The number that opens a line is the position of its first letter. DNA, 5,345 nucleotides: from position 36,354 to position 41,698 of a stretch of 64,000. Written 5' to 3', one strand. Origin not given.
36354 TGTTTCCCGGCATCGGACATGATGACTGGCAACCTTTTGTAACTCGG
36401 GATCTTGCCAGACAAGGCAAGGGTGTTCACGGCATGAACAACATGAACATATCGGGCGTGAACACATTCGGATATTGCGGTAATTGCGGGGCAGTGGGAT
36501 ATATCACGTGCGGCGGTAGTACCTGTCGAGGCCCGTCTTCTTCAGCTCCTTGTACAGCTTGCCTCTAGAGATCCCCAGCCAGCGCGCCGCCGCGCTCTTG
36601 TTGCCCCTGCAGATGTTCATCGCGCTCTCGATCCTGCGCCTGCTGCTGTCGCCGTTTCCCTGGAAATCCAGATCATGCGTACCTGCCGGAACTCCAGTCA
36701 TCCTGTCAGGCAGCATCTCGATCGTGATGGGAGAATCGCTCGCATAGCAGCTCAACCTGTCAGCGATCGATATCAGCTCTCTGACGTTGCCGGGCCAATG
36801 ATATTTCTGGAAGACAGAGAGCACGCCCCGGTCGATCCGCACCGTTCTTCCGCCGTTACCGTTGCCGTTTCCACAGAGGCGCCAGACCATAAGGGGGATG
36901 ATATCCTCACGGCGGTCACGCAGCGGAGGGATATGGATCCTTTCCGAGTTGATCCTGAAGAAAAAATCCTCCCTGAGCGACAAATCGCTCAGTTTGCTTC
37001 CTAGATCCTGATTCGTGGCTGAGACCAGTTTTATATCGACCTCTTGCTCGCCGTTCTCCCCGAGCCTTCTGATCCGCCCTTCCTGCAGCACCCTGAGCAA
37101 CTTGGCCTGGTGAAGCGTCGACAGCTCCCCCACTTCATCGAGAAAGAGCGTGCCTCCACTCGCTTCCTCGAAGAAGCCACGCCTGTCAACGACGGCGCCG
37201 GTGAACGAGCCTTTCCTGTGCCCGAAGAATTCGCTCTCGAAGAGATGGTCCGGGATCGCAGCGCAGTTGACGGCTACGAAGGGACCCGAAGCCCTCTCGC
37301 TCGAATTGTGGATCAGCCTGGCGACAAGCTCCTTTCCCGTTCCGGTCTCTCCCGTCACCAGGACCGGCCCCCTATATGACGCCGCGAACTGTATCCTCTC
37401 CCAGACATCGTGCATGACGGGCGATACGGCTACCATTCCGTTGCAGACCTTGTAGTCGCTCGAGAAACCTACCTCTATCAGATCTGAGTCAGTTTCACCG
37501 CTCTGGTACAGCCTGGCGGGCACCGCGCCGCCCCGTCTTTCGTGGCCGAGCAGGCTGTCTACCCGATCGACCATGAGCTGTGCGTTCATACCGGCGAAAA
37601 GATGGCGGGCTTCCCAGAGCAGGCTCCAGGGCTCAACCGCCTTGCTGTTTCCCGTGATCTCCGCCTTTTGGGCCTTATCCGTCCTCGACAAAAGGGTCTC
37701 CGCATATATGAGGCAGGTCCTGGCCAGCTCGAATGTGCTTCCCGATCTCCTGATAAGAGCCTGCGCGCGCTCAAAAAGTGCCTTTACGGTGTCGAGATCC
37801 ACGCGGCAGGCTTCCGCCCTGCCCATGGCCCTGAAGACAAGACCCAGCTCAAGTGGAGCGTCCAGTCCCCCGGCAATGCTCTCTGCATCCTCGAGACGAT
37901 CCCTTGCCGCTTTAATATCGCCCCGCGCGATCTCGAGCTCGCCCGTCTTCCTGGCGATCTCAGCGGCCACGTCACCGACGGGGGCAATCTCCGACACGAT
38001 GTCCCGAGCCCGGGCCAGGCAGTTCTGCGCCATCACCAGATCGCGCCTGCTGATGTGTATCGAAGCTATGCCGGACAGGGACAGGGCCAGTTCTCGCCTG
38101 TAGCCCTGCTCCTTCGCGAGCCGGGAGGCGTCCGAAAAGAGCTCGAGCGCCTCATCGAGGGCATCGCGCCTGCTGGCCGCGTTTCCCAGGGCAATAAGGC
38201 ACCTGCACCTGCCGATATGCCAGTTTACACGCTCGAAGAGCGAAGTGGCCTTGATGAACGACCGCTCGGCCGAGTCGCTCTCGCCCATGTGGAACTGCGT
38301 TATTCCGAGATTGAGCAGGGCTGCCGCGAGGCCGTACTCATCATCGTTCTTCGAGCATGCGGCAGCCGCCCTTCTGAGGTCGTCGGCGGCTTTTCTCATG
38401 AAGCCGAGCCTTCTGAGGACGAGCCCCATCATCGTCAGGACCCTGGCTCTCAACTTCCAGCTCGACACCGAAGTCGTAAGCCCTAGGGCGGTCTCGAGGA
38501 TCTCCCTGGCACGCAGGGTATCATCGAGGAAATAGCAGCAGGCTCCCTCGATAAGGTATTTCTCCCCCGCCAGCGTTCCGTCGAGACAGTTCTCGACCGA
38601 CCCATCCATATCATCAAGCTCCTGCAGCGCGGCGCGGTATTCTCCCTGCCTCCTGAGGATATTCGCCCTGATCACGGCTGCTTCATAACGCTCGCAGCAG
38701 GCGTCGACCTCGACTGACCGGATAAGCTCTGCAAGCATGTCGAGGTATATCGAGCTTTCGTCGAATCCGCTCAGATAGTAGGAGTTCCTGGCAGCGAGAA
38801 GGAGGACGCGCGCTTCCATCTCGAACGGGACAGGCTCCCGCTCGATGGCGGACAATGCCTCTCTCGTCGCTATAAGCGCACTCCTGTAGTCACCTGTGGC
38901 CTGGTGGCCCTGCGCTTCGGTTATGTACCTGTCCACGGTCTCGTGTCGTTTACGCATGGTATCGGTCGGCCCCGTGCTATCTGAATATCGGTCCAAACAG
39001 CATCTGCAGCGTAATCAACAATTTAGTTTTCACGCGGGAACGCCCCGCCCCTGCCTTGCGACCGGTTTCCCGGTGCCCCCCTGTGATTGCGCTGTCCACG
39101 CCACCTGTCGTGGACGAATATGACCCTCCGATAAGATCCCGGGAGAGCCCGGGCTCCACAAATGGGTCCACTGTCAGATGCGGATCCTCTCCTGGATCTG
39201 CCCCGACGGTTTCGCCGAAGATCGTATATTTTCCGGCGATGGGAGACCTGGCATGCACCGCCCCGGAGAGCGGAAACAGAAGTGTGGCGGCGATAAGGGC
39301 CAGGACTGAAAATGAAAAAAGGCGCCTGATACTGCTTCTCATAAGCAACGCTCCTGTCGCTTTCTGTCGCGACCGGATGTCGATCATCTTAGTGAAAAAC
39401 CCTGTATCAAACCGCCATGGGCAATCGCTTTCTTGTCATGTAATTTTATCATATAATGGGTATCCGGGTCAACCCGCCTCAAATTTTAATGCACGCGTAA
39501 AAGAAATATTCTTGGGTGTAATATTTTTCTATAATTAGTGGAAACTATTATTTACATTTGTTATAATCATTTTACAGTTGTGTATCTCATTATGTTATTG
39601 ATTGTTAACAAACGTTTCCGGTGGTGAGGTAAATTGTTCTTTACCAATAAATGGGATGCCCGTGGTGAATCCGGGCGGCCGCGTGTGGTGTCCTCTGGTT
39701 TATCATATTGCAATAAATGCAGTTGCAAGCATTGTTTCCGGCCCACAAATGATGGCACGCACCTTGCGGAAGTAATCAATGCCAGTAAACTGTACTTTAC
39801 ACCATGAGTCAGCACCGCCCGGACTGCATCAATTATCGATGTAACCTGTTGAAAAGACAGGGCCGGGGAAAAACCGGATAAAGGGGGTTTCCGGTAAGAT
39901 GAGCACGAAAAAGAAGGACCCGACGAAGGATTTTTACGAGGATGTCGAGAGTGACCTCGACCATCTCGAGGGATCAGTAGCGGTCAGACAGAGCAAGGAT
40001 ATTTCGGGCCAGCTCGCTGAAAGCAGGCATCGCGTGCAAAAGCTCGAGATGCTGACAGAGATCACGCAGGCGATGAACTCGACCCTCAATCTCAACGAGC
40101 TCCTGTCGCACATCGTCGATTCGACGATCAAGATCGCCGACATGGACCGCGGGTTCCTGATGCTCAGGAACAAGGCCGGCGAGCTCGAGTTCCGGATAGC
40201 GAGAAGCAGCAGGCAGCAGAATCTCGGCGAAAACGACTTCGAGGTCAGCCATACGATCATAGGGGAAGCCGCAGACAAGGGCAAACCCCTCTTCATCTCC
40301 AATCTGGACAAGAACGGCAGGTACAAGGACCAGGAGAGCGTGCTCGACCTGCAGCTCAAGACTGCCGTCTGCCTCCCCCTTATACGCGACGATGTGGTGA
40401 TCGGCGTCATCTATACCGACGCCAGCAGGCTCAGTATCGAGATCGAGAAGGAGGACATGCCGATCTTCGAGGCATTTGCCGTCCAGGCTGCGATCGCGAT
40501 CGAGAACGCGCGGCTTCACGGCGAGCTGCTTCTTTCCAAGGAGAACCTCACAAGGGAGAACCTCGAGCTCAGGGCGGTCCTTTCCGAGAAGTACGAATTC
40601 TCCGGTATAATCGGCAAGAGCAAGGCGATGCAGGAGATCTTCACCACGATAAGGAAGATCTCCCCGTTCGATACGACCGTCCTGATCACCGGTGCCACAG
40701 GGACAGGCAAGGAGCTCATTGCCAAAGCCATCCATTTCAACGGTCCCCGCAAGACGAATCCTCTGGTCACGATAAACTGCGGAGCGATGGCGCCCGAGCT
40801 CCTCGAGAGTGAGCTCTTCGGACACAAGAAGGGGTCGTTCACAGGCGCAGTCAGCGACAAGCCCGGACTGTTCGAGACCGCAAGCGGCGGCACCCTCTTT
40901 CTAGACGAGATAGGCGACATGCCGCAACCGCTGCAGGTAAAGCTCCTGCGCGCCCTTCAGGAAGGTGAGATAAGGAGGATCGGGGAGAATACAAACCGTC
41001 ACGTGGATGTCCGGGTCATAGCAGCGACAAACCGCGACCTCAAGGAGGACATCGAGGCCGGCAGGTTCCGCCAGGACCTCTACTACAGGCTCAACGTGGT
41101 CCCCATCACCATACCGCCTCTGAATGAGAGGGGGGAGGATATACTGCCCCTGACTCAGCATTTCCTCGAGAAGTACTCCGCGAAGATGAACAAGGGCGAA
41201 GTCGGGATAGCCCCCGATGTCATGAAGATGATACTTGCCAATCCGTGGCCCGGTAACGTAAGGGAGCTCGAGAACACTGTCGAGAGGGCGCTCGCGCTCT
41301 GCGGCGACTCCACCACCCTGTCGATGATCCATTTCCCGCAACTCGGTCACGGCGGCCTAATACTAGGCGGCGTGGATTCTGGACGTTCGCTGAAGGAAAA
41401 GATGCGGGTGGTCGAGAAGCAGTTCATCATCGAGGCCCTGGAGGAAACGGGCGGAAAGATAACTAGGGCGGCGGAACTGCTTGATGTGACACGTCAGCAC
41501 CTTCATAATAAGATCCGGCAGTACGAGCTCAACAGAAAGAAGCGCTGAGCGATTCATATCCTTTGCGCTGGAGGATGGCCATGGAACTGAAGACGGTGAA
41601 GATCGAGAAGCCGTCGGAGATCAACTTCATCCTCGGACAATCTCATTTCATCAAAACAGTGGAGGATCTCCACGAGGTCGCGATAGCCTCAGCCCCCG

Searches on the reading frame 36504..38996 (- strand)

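Call 36: search_protein_families(library=ncbifam, proteins=[window:36504-38996:-], max_evalue=0.001)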
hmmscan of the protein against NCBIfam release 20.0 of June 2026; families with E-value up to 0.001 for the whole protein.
window:36504-38996:- (830 aa): 33 families (the best 25 are shown)
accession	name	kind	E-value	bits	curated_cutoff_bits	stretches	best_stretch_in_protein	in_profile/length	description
TIGR01817.1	nifA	equivalog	5.2e-83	279.6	528.85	1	516-758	193-434/534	nif-specific transcriptional activator NifA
NF041552.1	TF_PrdR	equivalog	1.3e-81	274.7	795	1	527-820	275-575/577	sigma-54 dependent transcriptional regulator PrdR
NF003451.0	PRK05022.1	equivalog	1.8e-81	274.4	476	1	519-823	190-510/512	nitric oxide reductase transcriptional regulator NorR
NF038308.1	RNA_repair_RtcR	equivalog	3.1e-80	270.5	650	1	521-774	182-444/530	RNA repair transcriptional activator RtcR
NF008469.0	PRK11361.1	equivalog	5.4e-78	262.7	714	1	511-824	136-457/461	acetoacetate metabolism transcriptional regulator AtoC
TIGR01818.1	ntrC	equivalog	6e-78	262.7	558.6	1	520-767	135-382/463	nitrogen regulation protein NR(I)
TIGR02915.1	PEP_resp_reg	equivalog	5.2e-74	249.7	502.6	1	515-823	135-444/445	PEP-CTERM-box response regulator transcription factor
NF041946.1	LuxO_transreg_Vib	equivalog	6.7e-72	242.7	800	1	518-768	132-382/463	quorum-sensing sigma-54 dependent transcriptional regulator LuxO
NF050807.1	TransRegFlbDCaul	equivalog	1.1e-69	235.4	750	1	503-811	102-428/454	sigma-54-dependent transcriptional regulator FlbD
TIGR02329.1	propionate_PrpR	equivalog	5.7e-69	233.1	499.2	1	507-820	201-526/526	propionate catabolism operon regulatory protein PrpR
NF011953.0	PRK15424.1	equivalog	5.3e-68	229.9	703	1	518-821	218-534/538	propionate catabolism operon regulatory protein PrpR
NF011695.0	PRK15115.1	equivalog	6.7e-67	226.2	763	1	509-824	125-439/445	two-component system response regulator GlrR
NF007689.0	PRK10365.1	equivalog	4.1e-65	220.3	760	1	518-818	138-439/441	sigma-54-dependent response regulator transcription factor ZraR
NF041906.1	V4R_TF_MobR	exception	6.3e-65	219.7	999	1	512-820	226-543/544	phenol degradation transcriptional regulator MobR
NF008085.0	PRK10820.1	equivalog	7.4e-65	219.5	576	1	513-747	198-432/520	transcriptional regulator TyrR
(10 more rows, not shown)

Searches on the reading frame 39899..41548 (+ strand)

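Call 36: search_protein_families(library=ncbifam, proteins=[window:39899-41548:+], max_evalue=0.001)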
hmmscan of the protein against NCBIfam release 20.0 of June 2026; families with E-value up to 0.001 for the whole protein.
window:39899-41548:+ (549 aa): 28 families (the best 25 are shown)
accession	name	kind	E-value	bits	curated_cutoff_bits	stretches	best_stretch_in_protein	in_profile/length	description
TIGR01817.1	nifA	equivalog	7.3e-118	394.6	528.85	1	48-472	3-432/534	nif-specific transcriptional activator NifA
NF003451.0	PRK05022.1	equivalog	2.3e-106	356.5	476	1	150-544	109-510/512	nitric oxide reductase transcriptional regulator NorR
NF041552.1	TF_PrdR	equivalog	1.3e-101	340.7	795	1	181-543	210-577/577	sigma-54 dependent transcriptional regulator PrdR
NF008469.0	PRK11361.1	equivalog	1.6e-101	340.3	714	1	213-545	121-457/461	acetoacetate metabolism transcriptional regulator AtoC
TIGR02915.1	PEP_resp_reg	equivalog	1.8e-97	327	502.6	1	215-544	120-444/445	PEP-CTERM-box response regulator transcription factor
NF038308.1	RNA_repair_RtcR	equivalog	1.5e-94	317.7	650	1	209-471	154-425/530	RNA repair transcriptional activator RtcR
NF007689.0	PRK10365.1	equivalog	6.6e-94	315.2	760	1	235-539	139-439/441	sigma-54-dependent response regulator transcription factor ZraR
NF011958.0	PRK15429.1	equivalog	6.7e-94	315.8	830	1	47-545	185-687/692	formate hydrogenlyase transcriptional activator FlhA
TIGR01818.1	ntrC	equivalog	1.5e-93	314.1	558.6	1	222-469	121-368/463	nitrogen regulation protein NR(I)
NF050807.1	TransRegFlbDCaul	equivalog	1.5e-87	294.4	750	1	235-543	118-439/454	sigma-54-dependent transcriptional regulator FlbD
TIGR02329.1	propionate_PrpR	equivalog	1.3e-84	284.8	499.2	1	223-539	200-524/526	propionate catabolism operon regulatory protein PrpR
NF011695.0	PRK15115.1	equivalog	4e-84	282.9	763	1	222-545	122-439/445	two-component system response regulator GlrR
NF051870.1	NAssimRespRegNtrX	equivalog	2.8e-83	280.3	600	1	213-541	120-449/452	nitrogen assimilation response regulator NtrX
NF041946.1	LuxO_transreg_Vib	equivalog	1.1e-82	278.3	800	1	228-477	126-376/463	quorum-sensing sigma-54 dependent transcriptional regulator LuxO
NF008085.0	PRK10820.1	equivalog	7.1e-81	272.4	576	1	194-548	163-516/520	transcriptional regulator TyrR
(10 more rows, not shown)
